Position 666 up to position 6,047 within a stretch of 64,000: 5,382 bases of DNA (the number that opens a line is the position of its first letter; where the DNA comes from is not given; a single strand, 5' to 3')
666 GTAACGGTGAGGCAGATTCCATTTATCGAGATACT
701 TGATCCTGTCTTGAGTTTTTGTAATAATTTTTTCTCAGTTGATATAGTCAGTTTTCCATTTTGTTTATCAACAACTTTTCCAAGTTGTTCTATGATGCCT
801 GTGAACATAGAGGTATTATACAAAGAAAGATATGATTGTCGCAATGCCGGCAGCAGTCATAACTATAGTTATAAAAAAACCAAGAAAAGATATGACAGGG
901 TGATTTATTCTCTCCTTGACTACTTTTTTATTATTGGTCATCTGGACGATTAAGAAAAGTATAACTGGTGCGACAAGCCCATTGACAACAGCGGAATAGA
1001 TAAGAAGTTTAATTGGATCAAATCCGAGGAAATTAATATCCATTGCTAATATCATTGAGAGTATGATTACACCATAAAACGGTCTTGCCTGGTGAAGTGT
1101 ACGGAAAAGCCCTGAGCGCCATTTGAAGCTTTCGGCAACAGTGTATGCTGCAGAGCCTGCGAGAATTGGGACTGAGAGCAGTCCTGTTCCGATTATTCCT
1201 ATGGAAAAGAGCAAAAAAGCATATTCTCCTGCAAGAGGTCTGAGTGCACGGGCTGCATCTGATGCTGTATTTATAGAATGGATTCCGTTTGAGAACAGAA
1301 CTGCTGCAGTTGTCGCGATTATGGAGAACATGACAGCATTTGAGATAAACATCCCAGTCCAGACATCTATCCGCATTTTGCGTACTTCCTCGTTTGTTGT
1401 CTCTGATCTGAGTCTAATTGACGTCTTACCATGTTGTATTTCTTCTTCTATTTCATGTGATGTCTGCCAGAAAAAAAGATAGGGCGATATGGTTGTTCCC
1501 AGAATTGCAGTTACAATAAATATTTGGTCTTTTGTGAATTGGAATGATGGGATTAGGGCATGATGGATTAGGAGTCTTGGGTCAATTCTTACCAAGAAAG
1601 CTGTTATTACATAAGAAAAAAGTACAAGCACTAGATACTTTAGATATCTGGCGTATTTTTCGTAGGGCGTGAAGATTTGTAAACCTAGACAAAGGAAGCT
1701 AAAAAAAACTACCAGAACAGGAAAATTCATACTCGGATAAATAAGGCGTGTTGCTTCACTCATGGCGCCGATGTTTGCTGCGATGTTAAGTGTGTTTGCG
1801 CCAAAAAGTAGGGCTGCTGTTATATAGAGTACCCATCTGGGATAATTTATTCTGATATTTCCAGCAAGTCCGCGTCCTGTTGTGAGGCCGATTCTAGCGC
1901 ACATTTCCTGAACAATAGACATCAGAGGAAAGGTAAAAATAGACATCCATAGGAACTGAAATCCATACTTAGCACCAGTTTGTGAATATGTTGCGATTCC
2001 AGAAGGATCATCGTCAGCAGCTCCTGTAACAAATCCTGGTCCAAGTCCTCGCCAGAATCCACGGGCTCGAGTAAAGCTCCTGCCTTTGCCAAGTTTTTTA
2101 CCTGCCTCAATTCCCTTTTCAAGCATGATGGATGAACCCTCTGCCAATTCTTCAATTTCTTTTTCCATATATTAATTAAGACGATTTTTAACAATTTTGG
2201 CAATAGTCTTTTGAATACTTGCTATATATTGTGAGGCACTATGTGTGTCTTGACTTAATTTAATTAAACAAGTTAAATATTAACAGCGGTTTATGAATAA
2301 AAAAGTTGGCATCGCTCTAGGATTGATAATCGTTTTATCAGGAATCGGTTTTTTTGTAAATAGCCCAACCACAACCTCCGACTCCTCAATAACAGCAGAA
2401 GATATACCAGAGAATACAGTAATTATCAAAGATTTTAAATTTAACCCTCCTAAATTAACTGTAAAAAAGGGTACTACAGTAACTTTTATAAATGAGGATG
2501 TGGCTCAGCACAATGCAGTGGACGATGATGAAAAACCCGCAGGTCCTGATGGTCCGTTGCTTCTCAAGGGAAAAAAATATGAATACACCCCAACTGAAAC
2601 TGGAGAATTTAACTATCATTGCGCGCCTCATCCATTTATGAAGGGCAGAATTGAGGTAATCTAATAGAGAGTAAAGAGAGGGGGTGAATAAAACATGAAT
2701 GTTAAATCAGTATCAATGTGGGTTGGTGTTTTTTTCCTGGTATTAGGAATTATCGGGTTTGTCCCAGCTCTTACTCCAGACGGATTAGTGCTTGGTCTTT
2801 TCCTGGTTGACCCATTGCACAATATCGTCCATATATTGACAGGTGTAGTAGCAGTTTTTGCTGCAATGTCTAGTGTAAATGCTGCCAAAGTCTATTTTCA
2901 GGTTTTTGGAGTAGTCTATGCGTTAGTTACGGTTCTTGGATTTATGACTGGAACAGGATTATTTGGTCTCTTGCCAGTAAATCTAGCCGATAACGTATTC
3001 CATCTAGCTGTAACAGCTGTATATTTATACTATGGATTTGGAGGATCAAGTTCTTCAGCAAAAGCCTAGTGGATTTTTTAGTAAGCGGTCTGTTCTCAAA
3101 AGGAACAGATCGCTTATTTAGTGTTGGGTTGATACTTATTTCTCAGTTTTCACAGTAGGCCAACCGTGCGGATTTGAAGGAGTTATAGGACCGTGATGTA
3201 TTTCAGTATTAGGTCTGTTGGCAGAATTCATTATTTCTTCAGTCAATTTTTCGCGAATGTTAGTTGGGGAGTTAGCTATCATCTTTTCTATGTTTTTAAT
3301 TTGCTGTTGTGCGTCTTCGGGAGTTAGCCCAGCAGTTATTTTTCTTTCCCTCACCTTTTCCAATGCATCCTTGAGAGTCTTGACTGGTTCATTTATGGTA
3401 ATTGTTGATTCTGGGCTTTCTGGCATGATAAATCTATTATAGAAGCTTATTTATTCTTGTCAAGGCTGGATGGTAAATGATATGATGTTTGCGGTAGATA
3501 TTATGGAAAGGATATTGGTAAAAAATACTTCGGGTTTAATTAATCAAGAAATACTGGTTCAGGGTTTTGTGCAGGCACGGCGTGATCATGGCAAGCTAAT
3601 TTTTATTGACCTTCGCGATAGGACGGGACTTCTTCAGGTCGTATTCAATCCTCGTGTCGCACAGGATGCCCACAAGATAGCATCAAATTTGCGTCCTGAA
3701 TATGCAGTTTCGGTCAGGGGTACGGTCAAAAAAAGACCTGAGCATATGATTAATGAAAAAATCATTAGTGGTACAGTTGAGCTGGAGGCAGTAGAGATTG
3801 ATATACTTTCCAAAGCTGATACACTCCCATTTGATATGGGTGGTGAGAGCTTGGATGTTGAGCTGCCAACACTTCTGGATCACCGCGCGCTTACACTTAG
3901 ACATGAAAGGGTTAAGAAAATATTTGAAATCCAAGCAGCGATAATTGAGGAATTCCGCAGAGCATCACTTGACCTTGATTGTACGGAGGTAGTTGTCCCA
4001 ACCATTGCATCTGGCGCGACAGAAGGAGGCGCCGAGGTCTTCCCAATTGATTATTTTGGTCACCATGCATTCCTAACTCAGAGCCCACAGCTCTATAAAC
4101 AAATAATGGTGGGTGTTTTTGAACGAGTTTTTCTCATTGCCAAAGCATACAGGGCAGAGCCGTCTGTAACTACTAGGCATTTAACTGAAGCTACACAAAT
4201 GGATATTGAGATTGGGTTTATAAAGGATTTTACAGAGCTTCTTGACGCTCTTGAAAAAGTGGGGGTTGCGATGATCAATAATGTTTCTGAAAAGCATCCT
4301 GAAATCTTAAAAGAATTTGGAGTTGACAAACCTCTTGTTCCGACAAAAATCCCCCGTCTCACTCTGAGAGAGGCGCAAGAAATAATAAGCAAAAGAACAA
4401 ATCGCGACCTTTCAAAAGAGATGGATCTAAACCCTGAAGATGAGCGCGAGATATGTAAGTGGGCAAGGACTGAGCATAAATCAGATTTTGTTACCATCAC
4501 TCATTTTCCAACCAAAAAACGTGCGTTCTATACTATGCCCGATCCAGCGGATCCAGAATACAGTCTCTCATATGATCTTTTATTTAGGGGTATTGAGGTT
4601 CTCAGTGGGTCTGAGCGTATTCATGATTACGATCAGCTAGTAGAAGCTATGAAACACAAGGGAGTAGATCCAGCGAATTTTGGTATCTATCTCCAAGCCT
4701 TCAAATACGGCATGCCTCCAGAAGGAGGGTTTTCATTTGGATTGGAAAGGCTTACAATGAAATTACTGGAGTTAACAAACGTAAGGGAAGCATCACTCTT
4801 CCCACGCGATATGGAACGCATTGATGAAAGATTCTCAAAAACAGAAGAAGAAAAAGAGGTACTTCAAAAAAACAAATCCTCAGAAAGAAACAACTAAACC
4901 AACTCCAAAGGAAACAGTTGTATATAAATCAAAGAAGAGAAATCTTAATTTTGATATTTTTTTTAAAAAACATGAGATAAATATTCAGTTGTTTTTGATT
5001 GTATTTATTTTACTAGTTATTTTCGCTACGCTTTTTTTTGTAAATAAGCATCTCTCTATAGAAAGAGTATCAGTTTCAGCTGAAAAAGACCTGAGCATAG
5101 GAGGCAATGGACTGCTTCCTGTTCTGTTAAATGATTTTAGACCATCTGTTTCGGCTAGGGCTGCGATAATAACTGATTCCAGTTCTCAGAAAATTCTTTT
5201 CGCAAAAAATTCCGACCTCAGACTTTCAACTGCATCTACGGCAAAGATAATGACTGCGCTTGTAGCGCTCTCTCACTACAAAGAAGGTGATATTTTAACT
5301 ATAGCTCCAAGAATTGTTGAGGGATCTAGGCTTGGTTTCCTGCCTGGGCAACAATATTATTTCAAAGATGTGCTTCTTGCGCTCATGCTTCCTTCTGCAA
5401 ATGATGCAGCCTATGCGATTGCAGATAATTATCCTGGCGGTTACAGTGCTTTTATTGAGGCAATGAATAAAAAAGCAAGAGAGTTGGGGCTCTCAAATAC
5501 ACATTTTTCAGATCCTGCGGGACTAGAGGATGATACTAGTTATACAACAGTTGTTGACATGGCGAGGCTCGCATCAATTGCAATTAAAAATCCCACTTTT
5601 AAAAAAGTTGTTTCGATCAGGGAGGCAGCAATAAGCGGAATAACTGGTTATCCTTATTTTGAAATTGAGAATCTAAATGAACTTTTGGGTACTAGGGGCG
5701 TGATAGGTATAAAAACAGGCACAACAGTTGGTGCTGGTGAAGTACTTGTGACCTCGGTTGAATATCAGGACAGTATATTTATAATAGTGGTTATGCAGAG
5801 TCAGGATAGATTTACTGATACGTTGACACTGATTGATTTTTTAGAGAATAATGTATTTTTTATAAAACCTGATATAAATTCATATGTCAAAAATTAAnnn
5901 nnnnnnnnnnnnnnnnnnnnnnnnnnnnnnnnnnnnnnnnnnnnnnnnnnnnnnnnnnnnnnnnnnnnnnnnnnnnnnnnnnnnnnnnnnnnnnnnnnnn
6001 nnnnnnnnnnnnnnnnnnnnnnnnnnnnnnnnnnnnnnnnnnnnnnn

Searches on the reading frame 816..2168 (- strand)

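Call 67: search_protein_families(library=pfam, proteins=[window:816-2168:-], max_evalue=0.001)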
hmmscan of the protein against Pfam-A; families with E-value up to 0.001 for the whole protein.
window:816-2168:- (450 aa): 1 family
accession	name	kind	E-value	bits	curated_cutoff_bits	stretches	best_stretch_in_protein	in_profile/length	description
PF01566.24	Nramp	-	3.5e-84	283.3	29.8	1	58-422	1-355/357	Natural resistance-associated macrophage protein-like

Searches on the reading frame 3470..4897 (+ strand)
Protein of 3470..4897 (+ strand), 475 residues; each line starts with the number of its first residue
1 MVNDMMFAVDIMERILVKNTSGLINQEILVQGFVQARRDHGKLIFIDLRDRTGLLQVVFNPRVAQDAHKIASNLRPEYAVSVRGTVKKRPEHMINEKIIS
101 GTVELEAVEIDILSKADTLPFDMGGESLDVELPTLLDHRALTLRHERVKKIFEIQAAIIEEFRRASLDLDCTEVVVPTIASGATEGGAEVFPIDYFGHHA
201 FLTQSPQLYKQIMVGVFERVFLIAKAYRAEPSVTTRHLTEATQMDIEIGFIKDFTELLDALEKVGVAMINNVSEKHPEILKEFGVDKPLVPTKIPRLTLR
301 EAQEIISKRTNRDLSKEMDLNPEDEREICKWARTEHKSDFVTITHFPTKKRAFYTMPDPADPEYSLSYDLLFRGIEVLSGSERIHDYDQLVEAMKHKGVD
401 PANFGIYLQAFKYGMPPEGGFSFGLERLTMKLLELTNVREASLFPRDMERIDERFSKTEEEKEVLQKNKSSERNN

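Call 67: search_protein_families(library=pfam, proteins=[window:3470-4897:+], max_evalue=0.001)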
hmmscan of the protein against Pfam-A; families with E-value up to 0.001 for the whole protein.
window:3470-4897:+ (475 aa): 2 families
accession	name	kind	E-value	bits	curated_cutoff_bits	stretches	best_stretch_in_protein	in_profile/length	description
PF00152.25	tRNA-synt_2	-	5.9e-73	246.1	25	1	134-447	4-307/308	tRNA synthetases class II (D, K and N)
PF01336.31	tRNA_anti-codon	-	1.6e-16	60.4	27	1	29-107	2-69/75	OB-fold nucleic acid binding domain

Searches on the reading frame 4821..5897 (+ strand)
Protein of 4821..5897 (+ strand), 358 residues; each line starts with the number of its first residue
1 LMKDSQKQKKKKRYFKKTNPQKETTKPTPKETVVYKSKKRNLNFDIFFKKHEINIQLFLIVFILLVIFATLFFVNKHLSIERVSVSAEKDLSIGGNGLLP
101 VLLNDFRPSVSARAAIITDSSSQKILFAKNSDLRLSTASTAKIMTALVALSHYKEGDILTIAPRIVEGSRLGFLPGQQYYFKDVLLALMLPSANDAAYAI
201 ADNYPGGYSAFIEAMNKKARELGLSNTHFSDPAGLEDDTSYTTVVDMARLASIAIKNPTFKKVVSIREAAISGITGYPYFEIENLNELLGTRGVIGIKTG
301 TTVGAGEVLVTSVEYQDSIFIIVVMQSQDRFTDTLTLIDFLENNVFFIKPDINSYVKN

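Call 67: search_protein_families(library=pfam, proteins=[window:4821-5897:+], max_evalue=0.001)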
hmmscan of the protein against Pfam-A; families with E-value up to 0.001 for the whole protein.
window:4821-5897:+ (358 aa): 3 families
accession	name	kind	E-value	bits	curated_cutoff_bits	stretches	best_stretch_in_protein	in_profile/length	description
PF00768.25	Peptidase_S11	-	3.2e-48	164.7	27.6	1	108-327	8-237/239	D-alanyl-D-alanine carboxypeptidase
PF13354.11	Beta-lactamase2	-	9.9e-08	32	22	1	122-250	9-142/214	Beta-lactamase enzyme family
PF02113.21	Peptidase_S13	-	0.00015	21.1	22.8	1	111-152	16-58/444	D-Ala-D-Ala carboxypeptidase 3 (S13) family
